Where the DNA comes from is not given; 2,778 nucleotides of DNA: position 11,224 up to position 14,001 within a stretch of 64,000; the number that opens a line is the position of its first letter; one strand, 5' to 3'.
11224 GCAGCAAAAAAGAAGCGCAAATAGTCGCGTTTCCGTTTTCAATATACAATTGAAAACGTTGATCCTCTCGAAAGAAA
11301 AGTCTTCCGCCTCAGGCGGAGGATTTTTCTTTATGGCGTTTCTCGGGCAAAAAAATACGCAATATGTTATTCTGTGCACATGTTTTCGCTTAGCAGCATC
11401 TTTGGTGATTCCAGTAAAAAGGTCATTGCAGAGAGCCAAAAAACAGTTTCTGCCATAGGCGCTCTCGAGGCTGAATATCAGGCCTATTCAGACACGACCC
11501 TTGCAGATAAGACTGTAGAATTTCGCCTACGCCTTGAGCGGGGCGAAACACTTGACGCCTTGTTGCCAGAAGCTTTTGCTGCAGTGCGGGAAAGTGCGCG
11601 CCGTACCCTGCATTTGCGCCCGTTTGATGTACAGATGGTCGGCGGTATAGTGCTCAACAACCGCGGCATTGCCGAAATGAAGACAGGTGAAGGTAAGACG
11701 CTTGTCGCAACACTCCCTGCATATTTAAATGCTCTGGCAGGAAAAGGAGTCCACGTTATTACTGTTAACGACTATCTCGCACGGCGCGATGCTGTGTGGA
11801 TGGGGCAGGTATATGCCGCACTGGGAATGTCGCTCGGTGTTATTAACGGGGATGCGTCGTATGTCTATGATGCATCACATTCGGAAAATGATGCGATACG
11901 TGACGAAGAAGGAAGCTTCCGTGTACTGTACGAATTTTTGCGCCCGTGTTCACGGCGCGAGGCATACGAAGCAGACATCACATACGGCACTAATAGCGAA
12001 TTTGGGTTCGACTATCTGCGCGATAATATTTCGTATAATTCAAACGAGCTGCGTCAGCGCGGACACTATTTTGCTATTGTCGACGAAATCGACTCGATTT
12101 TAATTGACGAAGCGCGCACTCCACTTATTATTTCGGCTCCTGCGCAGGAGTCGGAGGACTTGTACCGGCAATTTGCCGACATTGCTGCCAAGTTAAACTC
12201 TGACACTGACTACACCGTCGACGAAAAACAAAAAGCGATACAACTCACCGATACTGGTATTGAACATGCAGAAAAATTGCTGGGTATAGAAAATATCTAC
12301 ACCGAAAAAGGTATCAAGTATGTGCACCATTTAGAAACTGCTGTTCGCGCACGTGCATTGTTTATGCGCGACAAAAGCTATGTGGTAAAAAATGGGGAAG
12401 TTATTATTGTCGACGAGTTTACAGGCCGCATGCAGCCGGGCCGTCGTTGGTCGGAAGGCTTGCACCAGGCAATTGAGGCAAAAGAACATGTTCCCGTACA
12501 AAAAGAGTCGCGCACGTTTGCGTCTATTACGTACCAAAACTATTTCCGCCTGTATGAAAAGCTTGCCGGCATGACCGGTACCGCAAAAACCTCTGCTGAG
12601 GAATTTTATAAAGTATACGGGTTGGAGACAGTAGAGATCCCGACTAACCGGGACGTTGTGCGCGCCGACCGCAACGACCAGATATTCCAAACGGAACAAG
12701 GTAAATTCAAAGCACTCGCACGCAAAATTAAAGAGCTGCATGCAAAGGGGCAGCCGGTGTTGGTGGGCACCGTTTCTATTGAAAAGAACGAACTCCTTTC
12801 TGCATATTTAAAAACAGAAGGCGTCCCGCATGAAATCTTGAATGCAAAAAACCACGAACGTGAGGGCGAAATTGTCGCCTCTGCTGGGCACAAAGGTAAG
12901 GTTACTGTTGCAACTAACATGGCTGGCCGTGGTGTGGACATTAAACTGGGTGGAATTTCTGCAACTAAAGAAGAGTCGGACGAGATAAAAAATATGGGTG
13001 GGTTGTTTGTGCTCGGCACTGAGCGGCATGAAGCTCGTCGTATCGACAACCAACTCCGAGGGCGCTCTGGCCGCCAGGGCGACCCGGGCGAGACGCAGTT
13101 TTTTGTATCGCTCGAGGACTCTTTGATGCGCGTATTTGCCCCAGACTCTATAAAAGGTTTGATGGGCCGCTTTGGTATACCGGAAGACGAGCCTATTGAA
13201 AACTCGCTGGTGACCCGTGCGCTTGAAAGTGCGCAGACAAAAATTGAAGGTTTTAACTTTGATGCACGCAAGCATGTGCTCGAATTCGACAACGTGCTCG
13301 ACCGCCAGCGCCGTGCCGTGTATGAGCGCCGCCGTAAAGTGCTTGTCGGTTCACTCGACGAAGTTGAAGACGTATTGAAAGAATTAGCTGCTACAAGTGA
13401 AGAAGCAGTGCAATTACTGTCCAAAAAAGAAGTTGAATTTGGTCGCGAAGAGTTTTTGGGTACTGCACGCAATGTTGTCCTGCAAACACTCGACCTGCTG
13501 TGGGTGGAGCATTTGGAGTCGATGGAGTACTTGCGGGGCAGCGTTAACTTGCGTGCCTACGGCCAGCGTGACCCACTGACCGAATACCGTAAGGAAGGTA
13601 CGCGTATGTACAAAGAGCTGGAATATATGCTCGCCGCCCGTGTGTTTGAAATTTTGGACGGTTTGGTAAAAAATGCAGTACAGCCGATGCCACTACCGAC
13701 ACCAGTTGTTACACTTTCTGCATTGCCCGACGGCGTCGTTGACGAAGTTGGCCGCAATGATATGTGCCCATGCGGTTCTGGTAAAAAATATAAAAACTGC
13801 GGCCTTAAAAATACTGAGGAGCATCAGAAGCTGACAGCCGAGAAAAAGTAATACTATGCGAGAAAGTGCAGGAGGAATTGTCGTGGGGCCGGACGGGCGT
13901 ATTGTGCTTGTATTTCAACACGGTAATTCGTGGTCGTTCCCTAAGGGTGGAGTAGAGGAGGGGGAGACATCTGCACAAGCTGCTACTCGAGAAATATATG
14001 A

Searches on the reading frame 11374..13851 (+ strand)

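Call 17: search_protein_families(library=pfam, proteins=[window:11374-13851:+], max_evalue=0.001)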
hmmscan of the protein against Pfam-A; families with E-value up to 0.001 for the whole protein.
window:11374-13851:+ (825 aa): 5 families
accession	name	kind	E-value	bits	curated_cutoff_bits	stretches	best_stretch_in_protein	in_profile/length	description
PF07517.20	SecA_DEAD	-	5e-120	400.6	24.6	1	7-411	2-289/290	SecA DEAD-like domain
PF21090.3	P-loop_SecA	-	1.1e-78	264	27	1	428-605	2-205/205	SecA P-loop domain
PF01043.26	SecA_PP_bind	-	2.3e-42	144.5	23.5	1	260-368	2-110/110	SecA preprotein cross-linking domain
PF07516.18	SecA_SW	-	1.3e-40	140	26.7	2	607-679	1-73/200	SecA Wing and Scaffold domain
PF02810.21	SEC-C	-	5.9e-07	29.7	20.4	1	794-809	1-16/19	SEC-C motif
